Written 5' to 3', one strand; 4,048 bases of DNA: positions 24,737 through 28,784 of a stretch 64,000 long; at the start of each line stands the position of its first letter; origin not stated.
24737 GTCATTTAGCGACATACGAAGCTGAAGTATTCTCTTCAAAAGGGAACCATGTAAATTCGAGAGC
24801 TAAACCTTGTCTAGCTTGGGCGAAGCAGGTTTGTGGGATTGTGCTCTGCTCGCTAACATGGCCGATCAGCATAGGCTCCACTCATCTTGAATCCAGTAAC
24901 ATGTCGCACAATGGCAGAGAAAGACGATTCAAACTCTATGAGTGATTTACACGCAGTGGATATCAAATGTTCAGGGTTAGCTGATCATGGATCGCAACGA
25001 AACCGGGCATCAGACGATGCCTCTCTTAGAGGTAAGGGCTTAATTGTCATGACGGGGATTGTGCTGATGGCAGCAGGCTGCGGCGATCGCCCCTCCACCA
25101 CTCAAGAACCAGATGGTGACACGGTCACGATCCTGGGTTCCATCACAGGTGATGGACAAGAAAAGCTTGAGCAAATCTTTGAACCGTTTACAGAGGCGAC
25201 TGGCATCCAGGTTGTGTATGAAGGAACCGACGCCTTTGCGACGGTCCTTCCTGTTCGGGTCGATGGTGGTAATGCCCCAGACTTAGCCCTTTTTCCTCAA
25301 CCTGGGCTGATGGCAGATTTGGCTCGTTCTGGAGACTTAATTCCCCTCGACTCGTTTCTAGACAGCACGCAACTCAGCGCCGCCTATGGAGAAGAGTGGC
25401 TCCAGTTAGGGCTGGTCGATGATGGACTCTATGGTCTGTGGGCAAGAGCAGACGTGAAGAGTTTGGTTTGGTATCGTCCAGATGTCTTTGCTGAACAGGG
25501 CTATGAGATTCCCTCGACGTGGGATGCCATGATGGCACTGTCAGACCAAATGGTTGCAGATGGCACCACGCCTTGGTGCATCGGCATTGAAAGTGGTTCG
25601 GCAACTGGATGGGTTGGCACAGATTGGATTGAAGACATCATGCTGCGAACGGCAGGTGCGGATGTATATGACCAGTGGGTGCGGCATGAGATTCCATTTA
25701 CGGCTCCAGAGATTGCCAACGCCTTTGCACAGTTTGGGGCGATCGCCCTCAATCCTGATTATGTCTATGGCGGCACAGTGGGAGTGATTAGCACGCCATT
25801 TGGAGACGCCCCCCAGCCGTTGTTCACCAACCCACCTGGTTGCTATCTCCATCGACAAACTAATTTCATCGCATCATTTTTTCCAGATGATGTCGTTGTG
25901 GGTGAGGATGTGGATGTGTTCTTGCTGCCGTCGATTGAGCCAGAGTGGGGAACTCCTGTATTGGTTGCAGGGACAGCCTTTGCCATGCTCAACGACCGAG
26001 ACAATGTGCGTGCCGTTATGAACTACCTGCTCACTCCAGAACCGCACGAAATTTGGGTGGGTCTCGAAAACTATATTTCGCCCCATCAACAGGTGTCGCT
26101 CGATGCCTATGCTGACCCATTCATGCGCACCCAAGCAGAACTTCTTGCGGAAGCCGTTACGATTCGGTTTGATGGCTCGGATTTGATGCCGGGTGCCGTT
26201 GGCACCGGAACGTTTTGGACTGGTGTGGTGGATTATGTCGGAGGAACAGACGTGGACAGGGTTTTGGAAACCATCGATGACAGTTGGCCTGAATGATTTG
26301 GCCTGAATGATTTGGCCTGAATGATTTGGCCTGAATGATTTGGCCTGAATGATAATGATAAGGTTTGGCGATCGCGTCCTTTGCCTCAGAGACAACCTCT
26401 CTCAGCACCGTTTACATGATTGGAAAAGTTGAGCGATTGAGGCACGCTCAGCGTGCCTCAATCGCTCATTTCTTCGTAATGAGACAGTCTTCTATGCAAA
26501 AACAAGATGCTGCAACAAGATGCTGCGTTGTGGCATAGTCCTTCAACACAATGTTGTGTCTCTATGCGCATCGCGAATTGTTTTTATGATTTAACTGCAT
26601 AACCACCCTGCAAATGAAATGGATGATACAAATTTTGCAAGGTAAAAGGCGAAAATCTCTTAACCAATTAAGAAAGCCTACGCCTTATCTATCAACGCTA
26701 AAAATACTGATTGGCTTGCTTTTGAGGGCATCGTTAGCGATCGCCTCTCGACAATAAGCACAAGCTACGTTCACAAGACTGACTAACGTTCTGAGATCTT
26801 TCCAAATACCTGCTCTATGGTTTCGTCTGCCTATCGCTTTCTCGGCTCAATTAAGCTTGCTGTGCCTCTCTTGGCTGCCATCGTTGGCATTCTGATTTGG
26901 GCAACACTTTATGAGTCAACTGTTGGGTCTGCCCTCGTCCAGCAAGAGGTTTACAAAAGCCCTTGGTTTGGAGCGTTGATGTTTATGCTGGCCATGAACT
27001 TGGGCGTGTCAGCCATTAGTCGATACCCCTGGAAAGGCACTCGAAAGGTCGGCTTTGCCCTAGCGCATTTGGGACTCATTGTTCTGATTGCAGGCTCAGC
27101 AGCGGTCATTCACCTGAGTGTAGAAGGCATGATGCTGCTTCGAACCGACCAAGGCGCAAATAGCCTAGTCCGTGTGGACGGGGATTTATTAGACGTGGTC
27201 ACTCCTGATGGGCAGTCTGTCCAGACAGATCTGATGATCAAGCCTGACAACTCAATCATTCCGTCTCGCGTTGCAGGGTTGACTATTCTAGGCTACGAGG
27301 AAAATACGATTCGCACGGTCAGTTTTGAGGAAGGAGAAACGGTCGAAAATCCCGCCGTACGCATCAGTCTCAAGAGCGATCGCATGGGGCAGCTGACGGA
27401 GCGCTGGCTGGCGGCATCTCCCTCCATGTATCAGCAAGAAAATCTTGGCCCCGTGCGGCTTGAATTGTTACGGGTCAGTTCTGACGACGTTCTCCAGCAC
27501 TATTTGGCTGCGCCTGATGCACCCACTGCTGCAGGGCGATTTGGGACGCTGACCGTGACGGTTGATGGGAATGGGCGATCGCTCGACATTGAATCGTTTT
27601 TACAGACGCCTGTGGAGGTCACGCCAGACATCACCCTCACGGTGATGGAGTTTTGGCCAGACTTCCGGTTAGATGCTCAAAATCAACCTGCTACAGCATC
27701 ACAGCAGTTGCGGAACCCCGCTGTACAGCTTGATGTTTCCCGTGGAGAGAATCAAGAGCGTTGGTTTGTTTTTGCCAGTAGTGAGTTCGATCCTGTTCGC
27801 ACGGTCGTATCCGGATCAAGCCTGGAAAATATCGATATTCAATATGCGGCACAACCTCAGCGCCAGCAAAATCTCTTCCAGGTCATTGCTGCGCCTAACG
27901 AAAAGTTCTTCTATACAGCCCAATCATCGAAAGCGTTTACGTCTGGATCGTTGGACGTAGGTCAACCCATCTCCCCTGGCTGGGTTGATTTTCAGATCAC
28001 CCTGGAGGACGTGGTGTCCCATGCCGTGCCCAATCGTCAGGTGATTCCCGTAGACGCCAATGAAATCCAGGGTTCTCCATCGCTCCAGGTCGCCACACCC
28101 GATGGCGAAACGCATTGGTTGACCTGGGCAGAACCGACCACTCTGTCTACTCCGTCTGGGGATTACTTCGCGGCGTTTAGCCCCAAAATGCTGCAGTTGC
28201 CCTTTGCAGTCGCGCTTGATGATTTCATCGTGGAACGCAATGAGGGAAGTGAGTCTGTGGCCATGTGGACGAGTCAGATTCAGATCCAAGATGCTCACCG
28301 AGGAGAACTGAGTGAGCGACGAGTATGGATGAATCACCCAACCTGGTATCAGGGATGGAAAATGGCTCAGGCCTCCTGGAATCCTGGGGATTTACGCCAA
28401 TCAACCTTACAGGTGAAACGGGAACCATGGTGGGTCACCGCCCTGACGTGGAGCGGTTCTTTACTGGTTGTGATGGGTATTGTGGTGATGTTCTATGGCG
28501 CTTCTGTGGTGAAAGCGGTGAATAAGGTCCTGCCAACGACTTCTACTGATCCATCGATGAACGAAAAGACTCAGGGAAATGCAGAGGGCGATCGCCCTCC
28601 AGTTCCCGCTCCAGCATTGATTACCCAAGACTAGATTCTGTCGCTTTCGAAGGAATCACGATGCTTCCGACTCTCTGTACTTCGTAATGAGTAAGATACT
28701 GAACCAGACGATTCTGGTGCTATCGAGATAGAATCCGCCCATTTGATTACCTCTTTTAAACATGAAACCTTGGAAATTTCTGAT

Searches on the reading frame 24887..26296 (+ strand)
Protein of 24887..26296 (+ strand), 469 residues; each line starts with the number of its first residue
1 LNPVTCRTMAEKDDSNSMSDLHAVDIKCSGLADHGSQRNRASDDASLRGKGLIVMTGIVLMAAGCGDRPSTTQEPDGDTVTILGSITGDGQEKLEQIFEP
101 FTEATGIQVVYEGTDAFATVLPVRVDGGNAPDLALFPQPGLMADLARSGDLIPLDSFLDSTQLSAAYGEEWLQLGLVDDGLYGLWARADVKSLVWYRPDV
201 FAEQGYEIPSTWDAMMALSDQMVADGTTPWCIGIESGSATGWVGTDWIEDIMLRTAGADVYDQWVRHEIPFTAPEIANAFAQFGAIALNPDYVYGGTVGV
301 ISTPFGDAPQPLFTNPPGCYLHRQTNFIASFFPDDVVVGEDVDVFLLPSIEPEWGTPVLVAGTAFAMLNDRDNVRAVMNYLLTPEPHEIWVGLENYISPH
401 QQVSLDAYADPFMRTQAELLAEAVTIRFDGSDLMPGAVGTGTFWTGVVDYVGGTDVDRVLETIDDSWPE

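Call 6: search_protein_families(library=ncbifam, proteins=[window:24887-26296:+], max_evalue=0.01)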
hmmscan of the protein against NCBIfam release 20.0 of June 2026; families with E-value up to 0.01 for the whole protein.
window:24887-26296:+ (469 aa): 3 families
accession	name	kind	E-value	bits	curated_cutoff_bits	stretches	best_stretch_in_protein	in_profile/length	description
TIGR03850.1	bind_CPR_0540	equivalog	4.5e-12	45.3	299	2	194-295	163-256/437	carbohydrate ABC transporter substrate-binding protein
TIGR03851.1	chitin_NgcE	equivalog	1.6e-09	37.2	399.65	1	106-283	69-252/450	N-acetylglucosamine/diacetylchitobiose ABC transporter substrate-binding protein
NF040930.1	ABC_arch_GlcS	equivalog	7.2e-05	21.8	500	1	183-282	115-211/444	glucose ABC transporter substrate-binding protein GlcS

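Call 8: search_protein_families(library=pfam, proteins=[window:24887-26296:+], max_evalue=0.01)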
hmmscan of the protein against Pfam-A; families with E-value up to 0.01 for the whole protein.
window:24887-26296:+ (469 aa): 2 families
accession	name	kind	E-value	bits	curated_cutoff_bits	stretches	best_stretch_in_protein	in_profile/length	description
PF01547.30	SBP_bac_1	-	5.6e-27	96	26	1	89-385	3-304/307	Bacterial extracellular solute-binding protein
PF13416.11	SBP_bac_8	-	4.3e-10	40.3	27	1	96-406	1-268/279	Bacterial extracellular solute-binding protein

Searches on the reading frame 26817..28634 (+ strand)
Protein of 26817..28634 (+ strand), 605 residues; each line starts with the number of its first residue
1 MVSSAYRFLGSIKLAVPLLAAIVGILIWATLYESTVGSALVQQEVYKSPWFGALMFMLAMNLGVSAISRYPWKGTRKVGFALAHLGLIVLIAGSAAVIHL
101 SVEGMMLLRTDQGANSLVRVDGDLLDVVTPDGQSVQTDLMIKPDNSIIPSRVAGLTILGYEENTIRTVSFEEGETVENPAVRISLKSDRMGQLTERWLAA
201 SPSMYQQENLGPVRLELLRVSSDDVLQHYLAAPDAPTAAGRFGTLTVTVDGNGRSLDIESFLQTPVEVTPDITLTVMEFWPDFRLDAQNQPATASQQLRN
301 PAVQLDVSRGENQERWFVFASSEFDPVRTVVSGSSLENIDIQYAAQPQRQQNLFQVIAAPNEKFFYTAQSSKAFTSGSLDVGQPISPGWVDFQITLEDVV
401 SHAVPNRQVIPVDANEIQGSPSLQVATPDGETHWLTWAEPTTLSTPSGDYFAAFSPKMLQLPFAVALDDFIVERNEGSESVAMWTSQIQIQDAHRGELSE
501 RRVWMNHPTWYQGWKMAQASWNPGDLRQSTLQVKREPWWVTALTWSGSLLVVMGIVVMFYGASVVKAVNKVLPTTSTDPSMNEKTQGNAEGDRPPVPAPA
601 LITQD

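Call 6: search_protein_families(library=ncbifam, proteins=[window:26817-28634:+], max_evalue=0.01)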
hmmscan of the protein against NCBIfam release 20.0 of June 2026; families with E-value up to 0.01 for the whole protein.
window:26817-28634:+ (605 aa): 0 families

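Call 8: search_protein_families(library=pfam, proteins=[window:26817-28634:+], max_evalue=0.01)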
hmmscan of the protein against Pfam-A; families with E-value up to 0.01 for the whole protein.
window:26817-28634:+ (605 aa): 1 family
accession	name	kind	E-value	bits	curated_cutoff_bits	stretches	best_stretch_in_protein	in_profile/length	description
PF05140.19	ResB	-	6.9e-16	58.5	24.6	1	457-525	201-269/486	ResB-like family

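Call 77: search_solved_structures(query=window:26817-28634:+, max_evalue=0.01, show_alignments=1)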
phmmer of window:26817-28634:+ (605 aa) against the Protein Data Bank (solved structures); distinct sequences matched with E-value up to 0.01: 2.
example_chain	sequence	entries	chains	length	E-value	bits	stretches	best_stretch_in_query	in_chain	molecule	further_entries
7s9y_A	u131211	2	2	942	9.4e-16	60.4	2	445-560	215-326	Cytochrome c biogenesis protein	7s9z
25vk_A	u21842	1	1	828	7.2e-11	44.3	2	18-122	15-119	Cytochrome c biogenesis protein (CcsA)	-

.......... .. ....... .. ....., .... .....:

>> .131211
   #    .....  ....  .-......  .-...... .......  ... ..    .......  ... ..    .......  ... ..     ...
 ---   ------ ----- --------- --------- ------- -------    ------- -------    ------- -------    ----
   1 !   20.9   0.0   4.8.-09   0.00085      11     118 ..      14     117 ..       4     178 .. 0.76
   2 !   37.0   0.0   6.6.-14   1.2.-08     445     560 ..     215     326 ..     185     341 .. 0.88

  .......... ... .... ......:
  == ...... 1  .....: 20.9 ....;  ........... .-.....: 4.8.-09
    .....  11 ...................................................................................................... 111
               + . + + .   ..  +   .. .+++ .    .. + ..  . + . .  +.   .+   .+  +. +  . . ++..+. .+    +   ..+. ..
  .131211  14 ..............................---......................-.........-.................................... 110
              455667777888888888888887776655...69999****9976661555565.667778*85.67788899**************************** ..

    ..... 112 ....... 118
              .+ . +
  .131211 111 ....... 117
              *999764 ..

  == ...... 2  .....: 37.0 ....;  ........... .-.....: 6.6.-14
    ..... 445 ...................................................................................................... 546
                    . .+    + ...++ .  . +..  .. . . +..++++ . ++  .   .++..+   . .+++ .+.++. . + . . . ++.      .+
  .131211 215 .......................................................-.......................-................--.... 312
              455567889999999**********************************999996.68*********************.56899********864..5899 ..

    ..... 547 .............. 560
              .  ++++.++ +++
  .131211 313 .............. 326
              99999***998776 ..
